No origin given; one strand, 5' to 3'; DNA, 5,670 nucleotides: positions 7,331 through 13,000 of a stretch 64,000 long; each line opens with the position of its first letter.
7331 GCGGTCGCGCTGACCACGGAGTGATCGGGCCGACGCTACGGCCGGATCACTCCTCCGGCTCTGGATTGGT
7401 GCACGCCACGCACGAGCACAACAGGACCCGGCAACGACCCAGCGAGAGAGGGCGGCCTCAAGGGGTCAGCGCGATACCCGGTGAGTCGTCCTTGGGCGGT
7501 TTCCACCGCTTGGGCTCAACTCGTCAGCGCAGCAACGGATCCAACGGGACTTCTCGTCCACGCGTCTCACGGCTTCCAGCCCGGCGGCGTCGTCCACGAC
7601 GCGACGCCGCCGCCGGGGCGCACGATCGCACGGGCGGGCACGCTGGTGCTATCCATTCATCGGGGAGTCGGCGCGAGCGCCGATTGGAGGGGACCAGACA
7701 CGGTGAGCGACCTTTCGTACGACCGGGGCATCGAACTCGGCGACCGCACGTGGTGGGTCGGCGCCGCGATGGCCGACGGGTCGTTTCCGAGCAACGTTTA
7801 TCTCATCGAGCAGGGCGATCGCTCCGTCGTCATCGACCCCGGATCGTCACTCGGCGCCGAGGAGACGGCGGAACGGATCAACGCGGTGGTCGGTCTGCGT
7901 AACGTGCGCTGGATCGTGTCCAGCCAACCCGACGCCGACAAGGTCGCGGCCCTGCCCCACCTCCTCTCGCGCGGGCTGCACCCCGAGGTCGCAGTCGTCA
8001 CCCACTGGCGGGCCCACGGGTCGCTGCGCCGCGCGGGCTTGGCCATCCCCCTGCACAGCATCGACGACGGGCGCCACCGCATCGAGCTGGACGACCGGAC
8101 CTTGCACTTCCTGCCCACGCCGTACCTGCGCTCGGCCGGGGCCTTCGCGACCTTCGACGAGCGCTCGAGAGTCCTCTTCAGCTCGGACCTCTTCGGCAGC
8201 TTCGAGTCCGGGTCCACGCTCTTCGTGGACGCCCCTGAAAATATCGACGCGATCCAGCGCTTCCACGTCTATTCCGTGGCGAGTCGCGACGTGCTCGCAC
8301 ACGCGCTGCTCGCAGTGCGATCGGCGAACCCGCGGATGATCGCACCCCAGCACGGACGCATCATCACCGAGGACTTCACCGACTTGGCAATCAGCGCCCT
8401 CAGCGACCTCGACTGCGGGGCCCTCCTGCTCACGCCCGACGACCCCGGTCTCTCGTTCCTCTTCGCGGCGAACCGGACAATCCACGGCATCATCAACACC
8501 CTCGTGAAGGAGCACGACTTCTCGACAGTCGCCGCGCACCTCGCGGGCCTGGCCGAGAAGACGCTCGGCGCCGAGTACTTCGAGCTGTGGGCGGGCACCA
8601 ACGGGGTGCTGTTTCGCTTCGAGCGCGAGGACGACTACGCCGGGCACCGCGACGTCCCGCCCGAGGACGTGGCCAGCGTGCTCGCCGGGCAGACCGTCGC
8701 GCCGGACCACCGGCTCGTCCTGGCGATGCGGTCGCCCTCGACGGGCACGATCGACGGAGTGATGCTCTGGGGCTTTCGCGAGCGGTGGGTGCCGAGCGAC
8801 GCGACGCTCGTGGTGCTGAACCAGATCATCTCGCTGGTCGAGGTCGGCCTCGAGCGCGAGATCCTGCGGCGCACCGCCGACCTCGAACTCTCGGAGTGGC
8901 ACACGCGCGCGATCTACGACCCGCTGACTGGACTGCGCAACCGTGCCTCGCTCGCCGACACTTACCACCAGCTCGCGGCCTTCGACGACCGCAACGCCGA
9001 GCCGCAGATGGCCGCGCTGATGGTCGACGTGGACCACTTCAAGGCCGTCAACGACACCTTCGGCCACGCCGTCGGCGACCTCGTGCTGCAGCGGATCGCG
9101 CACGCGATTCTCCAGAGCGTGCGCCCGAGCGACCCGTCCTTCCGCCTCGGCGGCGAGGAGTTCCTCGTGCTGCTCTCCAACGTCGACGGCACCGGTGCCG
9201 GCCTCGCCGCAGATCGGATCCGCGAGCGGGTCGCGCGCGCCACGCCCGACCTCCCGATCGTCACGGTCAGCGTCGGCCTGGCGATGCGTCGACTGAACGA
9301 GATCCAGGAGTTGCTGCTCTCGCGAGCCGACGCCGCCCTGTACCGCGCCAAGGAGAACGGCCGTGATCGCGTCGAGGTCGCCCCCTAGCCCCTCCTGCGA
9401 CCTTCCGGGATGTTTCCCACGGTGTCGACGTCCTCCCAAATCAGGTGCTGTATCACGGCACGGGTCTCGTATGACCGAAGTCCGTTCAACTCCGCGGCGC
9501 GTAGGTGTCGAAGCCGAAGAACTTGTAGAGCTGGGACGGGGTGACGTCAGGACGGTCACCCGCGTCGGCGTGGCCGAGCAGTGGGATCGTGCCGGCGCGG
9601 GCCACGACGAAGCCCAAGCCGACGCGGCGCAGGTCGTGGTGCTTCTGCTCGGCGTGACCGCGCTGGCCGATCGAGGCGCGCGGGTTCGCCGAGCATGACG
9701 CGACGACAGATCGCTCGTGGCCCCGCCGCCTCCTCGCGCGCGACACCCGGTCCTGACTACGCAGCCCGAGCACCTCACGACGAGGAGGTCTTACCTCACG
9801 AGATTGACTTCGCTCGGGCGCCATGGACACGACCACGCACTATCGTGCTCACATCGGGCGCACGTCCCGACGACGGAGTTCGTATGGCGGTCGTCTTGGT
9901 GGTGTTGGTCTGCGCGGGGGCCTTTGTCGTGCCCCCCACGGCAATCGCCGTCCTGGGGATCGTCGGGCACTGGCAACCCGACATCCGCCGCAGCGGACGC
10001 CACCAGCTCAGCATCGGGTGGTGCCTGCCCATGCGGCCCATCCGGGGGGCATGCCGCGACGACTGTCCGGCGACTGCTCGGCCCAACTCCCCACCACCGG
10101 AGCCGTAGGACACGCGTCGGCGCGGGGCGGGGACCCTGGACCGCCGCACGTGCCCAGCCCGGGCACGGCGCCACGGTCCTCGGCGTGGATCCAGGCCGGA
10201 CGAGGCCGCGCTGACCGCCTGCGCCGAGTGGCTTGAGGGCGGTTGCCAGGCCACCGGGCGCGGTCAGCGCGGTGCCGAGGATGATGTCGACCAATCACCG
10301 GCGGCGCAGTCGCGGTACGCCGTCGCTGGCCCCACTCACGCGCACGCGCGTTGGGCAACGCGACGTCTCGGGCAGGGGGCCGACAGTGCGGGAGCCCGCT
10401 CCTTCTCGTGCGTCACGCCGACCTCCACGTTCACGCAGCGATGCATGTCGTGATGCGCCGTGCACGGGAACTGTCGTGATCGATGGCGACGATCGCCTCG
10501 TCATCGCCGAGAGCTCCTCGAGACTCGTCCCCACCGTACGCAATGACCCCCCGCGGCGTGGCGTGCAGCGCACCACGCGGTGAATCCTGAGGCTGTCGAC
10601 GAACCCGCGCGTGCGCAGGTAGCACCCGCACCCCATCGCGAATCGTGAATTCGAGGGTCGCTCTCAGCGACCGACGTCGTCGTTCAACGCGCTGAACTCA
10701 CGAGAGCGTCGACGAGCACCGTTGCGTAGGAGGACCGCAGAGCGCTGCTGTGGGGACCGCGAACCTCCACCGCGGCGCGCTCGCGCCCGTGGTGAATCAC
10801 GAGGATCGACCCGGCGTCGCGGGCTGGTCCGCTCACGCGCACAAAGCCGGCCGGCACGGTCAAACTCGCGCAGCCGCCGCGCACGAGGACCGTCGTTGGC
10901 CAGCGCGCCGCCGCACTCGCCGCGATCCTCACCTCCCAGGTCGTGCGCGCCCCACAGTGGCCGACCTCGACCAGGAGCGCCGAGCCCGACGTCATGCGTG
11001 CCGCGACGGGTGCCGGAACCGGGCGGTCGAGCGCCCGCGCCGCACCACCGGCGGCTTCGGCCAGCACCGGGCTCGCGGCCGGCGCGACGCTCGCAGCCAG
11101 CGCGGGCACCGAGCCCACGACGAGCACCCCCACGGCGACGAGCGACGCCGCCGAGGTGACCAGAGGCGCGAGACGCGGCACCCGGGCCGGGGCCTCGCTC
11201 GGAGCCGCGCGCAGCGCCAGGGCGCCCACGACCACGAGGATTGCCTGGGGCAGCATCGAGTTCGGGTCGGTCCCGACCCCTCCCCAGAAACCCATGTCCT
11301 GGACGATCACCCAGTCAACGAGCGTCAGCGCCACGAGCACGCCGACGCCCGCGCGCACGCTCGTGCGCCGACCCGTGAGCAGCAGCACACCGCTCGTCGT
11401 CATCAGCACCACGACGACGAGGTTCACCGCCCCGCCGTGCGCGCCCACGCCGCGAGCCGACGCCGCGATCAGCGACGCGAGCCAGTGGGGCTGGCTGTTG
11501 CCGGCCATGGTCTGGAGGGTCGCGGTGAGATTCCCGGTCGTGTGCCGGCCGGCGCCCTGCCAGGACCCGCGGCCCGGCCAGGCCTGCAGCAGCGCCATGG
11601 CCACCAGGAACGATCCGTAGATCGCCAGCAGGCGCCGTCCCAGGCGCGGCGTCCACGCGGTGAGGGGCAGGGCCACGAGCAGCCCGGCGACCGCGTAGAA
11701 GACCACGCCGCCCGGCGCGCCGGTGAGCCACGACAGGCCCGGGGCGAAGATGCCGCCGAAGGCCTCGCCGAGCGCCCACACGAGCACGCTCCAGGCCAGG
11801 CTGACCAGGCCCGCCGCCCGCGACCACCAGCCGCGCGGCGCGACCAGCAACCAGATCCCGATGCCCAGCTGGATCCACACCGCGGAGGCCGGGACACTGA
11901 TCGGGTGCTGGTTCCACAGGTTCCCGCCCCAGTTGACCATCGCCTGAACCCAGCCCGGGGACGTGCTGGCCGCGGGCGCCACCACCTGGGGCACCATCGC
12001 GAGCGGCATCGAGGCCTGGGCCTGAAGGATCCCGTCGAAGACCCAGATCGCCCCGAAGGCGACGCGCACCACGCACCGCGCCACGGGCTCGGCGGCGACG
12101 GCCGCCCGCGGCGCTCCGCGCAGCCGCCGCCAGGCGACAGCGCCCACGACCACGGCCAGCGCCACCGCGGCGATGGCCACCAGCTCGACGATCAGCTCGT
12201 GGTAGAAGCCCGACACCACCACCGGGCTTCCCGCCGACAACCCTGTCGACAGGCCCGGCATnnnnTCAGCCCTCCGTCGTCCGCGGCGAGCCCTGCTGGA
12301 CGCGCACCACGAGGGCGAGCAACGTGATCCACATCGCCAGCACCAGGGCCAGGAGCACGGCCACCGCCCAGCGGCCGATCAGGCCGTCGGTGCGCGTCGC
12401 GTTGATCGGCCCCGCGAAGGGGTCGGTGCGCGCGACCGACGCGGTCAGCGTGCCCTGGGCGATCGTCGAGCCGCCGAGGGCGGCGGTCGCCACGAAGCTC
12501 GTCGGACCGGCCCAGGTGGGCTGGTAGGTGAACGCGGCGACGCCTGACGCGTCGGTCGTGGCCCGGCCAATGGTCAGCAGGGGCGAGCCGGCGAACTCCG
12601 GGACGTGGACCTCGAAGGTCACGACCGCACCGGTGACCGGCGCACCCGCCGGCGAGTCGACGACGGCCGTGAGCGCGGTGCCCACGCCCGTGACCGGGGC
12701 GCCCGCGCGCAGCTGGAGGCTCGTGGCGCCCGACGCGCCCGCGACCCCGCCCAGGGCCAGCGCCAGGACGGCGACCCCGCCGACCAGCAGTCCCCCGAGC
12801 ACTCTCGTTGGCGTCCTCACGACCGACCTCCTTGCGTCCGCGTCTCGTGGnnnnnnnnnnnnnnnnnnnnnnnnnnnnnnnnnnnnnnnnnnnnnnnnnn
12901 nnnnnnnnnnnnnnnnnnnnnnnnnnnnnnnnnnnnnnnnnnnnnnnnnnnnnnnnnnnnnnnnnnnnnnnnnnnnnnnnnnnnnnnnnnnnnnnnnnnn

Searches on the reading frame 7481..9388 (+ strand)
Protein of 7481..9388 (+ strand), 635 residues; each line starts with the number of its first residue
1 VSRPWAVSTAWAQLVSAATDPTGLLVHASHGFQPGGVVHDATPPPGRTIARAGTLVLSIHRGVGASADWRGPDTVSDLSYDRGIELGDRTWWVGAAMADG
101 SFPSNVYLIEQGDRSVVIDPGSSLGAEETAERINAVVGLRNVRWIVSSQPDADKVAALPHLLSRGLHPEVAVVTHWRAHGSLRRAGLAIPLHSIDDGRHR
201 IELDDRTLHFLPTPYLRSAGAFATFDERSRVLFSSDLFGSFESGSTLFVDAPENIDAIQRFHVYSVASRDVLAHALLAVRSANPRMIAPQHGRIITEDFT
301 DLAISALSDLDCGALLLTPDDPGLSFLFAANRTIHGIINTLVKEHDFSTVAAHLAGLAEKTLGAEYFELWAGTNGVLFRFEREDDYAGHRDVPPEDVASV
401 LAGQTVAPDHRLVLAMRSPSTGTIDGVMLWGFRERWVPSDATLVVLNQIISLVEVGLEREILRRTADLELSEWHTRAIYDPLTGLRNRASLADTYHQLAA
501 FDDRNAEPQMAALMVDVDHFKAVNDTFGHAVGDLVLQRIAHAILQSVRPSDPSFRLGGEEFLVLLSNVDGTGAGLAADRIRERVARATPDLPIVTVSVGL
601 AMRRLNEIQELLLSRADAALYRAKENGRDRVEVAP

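Call 16: search_protein_families(library=pfam, proteins=[window:7481-9388:+], max_evalue=0.01)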
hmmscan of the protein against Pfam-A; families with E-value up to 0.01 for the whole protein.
window:7481-9388:+ (635 aa): 3 families
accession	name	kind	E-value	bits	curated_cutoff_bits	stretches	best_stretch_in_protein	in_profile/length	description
PF00990.26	GGDEF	-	1.4e-37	129.4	23.8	1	477-630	1-161/161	Diguanylate cyclase, GGDEF domain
PF19583.5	ODP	-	4.2e-37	128.4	27.2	1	103-292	2-194/194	ODP family beta lactamase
PF00753.33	Lactamase_B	-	1.8e-13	51.3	22.7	1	102-291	4-196/196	Metallo-beta-lactamase superfamily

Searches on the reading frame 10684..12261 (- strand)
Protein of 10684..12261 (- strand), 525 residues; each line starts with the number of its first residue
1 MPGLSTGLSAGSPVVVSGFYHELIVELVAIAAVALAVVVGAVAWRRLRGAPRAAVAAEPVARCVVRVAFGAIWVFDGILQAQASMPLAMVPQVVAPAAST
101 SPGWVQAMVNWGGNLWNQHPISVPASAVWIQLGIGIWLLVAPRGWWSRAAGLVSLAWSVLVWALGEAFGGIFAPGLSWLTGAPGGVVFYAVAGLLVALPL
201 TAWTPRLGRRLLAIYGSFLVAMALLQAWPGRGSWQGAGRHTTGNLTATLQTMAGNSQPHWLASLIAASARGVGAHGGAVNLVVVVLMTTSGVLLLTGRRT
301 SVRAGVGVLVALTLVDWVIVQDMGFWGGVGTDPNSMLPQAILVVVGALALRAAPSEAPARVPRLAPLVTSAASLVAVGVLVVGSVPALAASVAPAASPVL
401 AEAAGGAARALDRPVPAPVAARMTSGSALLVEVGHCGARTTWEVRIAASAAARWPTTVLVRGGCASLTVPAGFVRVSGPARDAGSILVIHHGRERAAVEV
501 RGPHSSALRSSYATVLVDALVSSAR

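Call 16: search_protein_families(library=pfam, proteins=[window:10684-12261:-], max_evalue=0.01)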
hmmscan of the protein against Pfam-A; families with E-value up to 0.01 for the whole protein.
window:10684-12261:- (525 aa): 0 families

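Call 50: search_solved_structures(query=window:10684-12261:-, max_evalue=1)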
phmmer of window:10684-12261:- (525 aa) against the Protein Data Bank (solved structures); distinct sequences matched with E-value up to 1: 1.
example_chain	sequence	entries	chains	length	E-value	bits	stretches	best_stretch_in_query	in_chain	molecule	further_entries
6onq_A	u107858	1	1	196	0.5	12.5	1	372-426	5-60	Cytochrome c XoxG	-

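Call 73: search_protein_families(library=ncbifam, proteins=[window:10684-12261:-], max_evalue=0.01)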
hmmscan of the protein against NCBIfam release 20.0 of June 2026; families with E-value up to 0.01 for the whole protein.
window:10684-12261:- (525 aa): 0 families

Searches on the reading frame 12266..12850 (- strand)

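Call 16: search_protein_families(library=pfam, proteins=[window:12266-12850:-], max_evalue=0.01)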
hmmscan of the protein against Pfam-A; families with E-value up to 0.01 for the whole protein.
window:12266-12850:- (194 aa): 1 family
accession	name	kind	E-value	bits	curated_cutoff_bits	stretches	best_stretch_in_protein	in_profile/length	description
PF02369.22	Big_1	-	0.00022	21.7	34.9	1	59-134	20-89/93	Bacterial Ig-like domain (group 1)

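Call 73: search_protein_families(library=ncbifam, proteins=[window:12266-12850:-], max_evalue=0.01)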
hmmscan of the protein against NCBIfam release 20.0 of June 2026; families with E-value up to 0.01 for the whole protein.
window:12266-12850:- (194 aa): 0 families
